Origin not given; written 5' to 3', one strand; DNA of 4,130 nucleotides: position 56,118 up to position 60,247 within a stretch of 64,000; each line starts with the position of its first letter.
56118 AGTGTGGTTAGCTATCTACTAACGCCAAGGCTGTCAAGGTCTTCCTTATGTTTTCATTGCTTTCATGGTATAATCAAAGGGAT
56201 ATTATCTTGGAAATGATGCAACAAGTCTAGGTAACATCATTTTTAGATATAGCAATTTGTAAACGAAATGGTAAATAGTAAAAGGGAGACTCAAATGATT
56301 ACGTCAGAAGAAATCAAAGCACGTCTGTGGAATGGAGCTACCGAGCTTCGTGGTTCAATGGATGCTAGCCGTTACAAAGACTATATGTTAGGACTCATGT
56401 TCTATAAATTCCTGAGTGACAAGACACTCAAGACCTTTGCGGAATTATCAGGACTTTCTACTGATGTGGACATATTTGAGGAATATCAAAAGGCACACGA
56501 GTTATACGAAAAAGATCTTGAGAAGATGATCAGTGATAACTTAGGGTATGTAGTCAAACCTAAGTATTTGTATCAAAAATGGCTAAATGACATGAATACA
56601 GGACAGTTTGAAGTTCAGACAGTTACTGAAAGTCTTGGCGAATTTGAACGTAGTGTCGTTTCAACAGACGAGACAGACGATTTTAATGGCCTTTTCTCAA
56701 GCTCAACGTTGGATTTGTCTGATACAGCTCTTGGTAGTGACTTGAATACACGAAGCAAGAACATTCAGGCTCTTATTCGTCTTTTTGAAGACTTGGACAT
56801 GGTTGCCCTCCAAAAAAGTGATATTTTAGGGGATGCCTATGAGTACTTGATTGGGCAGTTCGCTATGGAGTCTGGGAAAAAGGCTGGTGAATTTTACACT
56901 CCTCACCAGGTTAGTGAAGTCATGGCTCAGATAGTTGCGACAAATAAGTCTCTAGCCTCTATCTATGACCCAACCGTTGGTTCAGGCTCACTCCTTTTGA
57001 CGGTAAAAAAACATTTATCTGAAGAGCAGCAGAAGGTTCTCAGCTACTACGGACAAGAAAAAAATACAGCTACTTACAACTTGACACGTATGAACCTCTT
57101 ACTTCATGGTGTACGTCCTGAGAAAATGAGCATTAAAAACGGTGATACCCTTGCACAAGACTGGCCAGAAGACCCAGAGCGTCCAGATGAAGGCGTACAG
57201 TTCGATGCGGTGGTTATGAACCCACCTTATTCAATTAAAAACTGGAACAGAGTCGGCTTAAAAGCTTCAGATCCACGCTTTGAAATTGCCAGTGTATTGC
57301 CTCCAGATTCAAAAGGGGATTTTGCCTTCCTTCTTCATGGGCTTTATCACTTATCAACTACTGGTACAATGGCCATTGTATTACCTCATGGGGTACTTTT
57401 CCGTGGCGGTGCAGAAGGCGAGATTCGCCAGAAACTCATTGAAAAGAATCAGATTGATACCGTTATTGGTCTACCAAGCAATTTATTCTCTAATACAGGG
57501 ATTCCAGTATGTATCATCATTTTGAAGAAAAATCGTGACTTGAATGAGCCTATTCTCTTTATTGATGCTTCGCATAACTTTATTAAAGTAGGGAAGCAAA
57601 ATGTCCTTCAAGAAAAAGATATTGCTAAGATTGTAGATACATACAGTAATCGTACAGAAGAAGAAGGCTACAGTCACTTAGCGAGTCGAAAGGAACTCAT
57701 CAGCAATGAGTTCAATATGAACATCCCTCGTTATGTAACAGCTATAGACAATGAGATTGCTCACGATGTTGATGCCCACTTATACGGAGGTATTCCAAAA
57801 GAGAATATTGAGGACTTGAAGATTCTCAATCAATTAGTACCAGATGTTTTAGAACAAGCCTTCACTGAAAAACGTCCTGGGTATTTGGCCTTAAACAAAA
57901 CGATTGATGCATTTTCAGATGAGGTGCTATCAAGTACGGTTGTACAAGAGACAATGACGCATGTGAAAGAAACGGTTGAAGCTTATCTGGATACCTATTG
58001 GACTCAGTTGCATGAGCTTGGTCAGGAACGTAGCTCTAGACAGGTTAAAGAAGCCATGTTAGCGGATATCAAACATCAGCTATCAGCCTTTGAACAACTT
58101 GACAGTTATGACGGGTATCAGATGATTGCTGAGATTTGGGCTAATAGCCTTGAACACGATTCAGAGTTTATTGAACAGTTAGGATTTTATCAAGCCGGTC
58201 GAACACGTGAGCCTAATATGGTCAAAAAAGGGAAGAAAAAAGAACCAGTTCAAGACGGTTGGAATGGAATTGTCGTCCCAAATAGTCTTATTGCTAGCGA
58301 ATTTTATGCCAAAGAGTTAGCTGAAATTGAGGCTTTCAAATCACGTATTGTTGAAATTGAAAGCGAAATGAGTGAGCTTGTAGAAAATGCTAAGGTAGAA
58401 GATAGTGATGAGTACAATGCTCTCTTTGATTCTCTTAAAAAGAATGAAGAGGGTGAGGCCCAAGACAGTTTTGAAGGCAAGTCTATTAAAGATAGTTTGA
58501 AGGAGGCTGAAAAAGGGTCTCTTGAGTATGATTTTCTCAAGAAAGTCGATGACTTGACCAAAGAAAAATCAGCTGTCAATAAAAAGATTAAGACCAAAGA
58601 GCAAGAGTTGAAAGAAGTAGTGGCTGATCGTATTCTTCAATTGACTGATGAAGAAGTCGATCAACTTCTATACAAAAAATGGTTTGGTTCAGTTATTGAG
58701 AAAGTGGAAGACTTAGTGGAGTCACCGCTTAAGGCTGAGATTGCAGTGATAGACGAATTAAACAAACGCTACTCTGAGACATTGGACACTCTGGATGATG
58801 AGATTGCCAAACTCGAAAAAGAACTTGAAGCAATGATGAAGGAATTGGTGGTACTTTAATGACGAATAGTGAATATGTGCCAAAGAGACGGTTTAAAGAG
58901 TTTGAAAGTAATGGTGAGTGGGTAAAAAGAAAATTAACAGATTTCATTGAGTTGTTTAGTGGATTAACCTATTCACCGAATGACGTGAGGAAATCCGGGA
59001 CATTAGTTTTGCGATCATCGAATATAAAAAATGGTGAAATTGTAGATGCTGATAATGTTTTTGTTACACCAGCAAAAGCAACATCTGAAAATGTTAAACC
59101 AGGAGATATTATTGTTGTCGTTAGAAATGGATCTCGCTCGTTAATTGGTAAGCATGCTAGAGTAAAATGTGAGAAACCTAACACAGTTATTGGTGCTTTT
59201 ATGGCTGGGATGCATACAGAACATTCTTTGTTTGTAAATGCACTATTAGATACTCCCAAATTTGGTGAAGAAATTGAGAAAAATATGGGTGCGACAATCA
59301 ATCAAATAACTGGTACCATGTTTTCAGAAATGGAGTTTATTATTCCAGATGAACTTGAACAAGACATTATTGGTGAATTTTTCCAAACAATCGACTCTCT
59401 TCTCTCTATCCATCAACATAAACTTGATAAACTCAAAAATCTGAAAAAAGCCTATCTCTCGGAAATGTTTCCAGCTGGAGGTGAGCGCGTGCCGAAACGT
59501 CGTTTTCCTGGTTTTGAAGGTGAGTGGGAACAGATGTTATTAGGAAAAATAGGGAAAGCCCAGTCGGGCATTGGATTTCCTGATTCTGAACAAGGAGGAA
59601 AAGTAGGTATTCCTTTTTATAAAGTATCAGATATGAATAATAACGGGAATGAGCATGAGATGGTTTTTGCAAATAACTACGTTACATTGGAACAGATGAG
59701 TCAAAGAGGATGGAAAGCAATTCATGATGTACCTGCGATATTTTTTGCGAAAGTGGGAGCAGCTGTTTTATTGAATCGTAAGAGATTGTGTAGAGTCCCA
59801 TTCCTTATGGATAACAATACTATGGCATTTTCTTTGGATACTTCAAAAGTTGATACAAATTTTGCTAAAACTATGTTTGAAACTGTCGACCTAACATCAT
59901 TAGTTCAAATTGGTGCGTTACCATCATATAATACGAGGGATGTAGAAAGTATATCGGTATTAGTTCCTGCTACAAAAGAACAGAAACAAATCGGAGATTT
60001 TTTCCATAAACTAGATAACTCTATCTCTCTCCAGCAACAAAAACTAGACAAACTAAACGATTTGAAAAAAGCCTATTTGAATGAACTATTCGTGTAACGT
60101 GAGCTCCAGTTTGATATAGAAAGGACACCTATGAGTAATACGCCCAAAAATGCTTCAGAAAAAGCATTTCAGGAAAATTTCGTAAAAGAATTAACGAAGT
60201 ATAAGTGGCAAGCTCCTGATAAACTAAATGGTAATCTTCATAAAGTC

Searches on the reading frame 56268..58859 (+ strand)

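Call 49: search_protein_families(library=pfam, proteins=[window:56268-58859:+], max_evalue=0.001)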
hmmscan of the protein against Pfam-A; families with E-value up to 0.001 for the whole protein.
window:56268-58859:+ (863 aa): 3 families
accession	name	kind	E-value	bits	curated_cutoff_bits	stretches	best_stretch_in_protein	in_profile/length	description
PF02384.22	N6_Mtase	-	1.2e-108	363.6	20.4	1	183-494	2-307/311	N-6 DNA Methylase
PF12161.14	HsdM_N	-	1.4e-14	55.3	24.5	1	16-173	1-135/135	HsdM N-terminal domain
PF07669.17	Eco57I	-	1.1e-05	26.1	25.3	1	262-402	5-165/171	Eco57I restriction-modification methylase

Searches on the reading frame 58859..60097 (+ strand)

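Call 49: search_protein_families(library=pfam, proteins=[window:58859-60097:+], max_evalue=0.001)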
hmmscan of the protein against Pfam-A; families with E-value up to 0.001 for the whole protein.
window:58859-60097:+ (412 aa): 1 family
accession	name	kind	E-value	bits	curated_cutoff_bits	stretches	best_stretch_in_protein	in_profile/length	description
PF01420.25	Methylase_S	-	3.4e-25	89.6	22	2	222-400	3-167/168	Type I restriction modification DNA specificity domain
